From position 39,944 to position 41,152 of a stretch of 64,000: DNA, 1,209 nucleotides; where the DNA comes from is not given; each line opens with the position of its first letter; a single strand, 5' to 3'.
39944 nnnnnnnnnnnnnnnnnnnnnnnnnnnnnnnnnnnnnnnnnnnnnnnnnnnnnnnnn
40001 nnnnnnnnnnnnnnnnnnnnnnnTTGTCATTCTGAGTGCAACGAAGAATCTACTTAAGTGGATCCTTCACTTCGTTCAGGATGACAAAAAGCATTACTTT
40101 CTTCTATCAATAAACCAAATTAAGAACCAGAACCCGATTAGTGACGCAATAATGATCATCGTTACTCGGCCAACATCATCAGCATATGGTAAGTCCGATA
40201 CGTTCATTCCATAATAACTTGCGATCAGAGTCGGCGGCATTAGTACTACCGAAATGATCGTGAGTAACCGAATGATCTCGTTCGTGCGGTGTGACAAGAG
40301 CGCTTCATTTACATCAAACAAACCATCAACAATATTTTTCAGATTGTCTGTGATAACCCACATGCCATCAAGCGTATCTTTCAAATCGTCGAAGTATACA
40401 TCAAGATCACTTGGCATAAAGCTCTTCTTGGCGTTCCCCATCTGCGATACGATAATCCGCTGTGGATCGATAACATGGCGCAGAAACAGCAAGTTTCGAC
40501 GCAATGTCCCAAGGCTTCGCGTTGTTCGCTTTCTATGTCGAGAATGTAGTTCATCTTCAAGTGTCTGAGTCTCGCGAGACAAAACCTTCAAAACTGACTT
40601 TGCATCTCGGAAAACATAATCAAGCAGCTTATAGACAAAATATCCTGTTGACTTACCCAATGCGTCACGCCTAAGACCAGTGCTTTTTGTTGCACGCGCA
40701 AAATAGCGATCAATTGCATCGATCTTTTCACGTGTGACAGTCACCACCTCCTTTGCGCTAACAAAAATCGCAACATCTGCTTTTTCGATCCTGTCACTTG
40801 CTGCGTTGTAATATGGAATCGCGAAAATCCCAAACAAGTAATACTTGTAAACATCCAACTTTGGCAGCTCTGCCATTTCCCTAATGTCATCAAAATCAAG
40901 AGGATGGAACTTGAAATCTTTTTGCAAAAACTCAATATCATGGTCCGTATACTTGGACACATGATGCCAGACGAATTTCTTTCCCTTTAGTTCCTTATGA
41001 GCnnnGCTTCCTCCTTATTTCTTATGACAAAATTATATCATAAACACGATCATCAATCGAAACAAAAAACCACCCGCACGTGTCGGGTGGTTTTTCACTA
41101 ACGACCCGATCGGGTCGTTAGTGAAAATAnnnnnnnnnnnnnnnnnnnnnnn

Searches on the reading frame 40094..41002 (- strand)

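Call 102: search_protein_families(library=pfam, proteins=[window:40094-41002:-], max_evalue=0.01)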
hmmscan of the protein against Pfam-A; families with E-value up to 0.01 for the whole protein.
window:40094-41002:- (302 aa): 1 family
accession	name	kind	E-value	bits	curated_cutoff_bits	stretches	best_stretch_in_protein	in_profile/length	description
PF01544.23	CorA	-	8.3e-54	183.3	27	1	8-298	2-289/292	CorA-like Mg2+ transporter protein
